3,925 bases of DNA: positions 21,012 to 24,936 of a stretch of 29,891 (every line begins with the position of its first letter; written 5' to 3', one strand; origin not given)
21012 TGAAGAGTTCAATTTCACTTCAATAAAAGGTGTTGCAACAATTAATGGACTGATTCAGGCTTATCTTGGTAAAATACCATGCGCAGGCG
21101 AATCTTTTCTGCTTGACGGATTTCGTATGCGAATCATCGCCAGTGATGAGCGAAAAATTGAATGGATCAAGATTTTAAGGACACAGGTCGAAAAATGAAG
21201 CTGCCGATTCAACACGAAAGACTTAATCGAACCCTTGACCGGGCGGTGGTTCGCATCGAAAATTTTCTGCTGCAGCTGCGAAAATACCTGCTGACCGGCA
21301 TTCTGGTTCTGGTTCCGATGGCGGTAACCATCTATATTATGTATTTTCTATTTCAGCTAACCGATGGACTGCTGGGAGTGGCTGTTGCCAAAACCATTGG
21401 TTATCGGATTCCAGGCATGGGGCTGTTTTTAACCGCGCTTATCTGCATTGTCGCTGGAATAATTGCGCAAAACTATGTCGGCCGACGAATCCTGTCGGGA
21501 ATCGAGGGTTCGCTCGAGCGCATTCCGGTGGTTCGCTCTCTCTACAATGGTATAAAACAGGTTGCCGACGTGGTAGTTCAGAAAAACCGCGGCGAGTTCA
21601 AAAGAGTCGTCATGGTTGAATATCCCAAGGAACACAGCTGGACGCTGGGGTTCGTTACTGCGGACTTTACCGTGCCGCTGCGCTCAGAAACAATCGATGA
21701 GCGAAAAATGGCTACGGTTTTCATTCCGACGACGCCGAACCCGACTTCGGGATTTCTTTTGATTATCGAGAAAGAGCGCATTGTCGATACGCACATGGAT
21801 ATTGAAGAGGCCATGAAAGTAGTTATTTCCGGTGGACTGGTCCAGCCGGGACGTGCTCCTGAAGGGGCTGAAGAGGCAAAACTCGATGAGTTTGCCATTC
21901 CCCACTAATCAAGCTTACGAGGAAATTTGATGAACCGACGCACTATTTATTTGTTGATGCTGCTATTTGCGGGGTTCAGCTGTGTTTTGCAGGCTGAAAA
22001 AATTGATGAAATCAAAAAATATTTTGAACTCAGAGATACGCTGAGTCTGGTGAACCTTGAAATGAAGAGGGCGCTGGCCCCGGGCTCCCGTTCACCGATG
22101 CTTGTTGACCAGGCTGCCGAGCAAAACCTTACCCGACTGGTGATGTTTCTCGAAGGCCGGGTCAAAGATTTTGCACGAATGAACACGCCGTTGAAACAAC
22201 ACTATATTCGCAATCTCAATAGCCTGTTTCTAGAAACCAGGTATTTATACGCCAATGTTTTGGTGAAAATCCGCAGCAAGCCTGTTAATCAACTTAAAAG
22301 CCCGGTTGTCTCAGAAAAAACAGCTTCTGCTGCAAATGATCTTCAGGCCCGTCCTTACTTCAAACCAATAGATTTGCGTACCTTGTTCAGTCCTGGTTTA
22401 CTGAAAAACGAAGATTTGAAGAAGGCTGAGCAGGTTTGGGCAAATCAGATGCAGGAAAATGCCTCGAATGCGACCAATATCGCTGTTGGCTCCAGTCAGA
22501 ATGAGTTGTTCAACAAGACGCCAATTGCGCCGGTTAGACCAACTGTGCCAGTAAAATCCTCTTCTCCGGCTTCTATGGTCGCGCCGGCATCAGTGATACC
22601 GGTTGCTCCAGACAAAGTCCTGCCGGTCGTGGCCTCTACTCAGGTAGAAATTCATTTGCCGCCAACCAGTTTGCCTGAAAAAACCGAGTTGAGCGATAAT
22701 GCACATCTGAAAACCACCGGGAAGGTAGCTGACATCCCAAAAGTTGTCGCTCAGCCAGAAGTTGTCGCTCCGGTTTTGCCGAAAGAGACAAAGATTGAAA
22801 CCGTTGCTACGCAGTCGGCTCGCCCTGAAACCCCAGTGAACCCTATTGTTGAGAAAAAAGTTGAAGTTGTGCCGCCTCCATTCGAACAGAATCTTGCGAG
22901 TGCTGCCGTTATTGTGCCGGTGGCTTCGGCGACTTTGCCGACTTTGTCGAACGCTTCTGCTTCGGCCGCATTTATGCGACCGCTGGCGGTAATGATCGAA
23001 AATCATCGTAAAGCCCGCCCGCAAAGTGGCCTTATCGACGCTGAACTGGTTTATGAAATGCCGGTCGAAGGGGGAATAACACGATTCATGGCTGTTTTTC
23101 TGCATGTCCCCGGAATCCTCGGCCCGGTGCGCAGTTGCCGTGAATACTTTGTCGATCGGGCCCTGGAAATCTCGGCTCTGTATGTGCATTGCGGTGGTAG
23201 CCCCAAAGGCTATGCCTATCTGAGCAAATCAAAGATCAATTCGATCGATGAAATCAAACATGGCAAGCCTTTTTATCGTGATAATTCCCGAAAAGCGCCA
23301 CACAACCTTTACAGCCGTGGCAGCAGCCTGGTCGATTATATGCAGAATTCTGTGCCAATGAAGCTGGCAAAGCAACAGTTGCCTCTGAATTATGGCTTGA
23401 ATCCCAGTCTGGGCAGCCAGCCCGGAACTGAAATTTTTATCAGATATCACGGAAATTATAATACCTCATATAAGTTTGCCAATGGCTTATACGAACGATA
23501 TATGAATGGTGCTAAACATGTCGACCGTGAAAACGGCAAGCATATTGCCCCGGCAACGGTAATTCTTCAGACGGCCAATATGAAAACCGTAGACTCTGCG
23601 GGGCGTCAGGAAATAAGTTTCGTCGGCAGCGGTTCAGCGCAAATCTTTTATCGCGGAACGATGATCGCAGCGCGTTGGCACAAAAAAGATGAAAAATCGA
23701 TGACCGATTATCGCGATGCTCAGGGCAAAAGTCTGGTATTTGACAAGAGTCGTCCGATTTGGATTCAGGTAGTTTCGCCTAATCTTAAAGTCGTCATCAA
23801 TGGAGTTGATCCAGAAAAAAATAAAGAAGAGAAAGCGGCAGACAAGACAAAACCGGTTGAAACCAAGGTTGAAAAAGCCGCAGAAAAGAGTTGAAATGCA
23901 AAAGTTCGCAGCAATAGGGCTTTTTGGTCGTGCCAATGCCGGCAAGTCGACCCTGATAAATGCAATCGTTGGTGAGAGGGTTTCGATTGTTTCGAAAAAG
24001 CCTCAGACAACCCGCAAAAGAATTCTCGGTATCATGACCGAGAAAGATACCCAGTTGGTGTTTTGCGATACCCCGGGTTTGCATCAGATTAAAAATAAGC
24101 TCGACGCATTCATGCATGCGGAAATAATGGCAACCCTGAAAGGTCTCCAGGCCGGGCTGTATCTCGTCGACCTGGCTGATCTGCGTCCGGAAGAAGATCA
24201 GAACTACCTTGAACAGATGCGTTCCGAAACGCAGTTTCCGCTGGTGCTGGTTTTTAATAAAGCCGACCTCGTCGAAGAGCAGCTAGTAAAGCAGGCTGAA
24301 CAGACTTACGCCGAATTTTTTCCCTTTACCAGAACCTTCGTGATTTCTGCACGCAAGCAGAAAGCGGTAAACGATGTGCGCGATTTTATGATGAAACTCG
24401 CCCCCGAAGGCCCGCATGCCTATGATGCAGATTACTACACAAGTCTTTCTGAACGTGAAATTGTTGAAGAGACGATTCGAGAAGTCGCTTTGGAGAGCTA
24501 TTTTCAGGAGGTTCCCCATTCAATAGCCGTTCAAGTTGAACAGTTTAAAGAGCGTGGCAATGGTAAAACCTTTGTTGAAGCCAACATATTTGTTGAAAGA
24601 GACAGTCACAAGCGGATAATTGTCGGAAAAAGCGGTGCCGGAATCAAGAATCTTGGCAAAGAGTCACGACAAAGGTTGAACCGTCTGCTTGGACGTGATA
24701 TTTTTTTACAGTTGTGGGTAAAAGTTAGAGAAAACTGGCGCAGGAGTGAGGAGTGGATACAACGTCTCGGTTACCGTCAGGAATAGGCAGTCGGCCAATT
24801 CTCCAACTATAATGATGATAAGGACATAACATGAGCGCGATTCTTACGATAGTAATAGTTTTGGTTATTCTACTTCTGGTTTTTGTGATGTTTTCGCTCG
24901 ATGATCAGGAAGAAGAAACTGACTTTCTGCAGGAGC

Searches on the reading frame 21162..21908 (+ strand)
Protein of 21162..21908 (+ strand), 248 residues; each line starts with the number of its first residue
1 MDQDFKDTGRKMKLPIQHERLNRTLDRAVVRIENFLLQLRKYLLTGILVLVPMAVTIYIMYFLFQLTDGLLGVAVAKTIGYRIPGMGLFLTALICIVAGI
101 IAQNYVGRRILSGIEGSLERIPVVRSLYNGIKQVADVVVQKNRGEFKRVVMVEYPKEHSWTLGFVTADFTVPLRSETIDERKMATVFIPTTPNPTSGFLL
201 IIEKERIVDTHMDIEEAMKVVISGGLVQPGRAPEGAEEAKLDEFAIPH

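Call 37: search_protein_families(library=pfam, proteins=[window:21162-21908:+], max_evalue=0.00001)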
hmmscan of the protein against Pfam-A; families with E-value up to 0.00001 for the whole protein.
window:21162-21908:+ (248 aa): 1 family
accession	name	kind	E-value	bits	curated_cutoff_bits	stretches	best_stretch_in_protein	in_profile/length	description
PF04367.18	DUF502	-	4.9e-31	107.2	23.8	1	90-196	2-107/107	Protein of unknown function (DUF502)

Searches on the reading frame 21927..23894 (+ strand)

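Call 5: search_protein_families(library=pfam, proteins=[window:21927-23894:+], max_evalue=1)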
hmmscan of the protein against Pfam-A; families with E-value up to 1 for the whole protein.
window:21927-23894:+ (655 aa): 2 families
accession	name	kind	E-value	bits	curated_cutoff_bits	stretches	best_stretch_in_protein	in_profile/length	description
PF11258.13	DUF3048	-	6.1e-46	156.7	25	1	346-474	10-144/148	Protein of unknown function (DUF3048) N-terminal domain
PF17479.7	DUF3048_C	-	1.6e-20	74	25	1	506-606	4-108/114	Protein of unknown function (DUF3048) C-terminal domain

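Call 59: search_protein_families(library=ncbifam, proteins=[window:21927-23894:+], max_evalue=0.01)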
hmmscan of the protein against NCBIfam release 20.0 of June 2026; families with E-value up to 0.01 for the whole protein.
window:21927-23894:+ (655 aa): 0 families

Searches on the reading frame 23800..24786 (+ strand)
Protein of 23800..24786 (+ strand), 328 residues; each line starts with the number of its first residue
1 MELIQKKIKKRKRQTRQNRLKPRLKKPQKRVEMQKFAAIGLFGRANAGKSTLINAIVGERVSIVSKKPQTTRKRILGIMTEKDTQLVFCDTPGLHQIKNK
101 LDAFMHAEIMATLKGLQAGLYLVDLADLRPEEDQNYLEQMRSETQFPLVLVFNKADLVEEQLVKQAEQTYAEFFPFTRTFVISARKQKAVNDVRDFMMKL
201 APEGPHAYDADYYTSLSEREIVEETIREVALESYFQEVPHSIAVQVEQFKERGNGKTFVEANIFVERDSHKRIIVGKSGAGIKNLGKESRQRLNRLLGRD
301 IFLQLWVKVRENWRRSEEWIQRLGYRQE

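Call 5: search_protein_families(library=pfam, proteins=[window:23800-24786:+], max_evalue=1)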
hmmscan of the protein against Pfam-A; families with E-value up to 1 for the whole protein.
window:23800-24786:+ (328 aa): 19 families
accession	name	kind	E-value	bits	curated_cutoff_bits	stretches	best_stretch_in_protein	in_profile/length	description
PF01926.29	MMR_HSR1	-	7.9e-23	81.2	21.9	1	39-154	2-113/113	50S ribosome-binding GTPase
PF07650.23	KH_2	-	1e-18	67.4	22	1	237-314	1-78/78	KH domain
PF02421.24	FeoB_N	-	2.6e-10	40.5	27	1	39-193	3-152/156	Ferrous iron transport protein B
PF03193.22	RsgA_GTPase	-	7.5e-10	39.3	30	2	38-97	108-171/174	RsgA GTPase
PF00350.29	Dynamin_N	-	1.4e-09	38.6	27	2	39-72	1-34/168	Dynamin family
PF04548.22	AIG1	-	6.2e-08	32.6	27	1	40-160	4-131/212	AIG1 family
PF00009.33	GTP_EFTU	-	1.1e-06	28.8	26.5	1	39-202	6-187/188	Elongation factor Tu GTP binding domain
PF03029.23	ATP_bind_1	-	6.8e-05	23.2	27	1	80-176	87-185/240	Conserved hypothetical ATP binding protein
PF02492.25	cobW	-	0.0001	22.4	20.7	1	78-170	77-169/180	CobW/HypB/UreG, nucleotide-binding domain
PF00071.28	Ras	-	0.00086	19.4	21.6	1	132-194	89-153/162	Ras family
PF19993.5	DO-GTPase2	-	0.0011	19.2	27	1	58-188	98-209/226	Double-GTPase 2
PF00005.33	ABC_tran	-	0.0026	18.8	25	1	32-60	7-35/137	ABC transporter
PF00503.26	G-alpha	-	0.0047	16.6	48.8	1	145-200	250-296/333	G-protein alpha subunit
PF13555.12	AAA_29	-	0.0084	16.3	27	1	38-56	24-42/61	P-loop containing region of AAA domain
PF13401.12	AAA_22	-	0.011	16.5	27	1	41-153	10-123/130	AAA domain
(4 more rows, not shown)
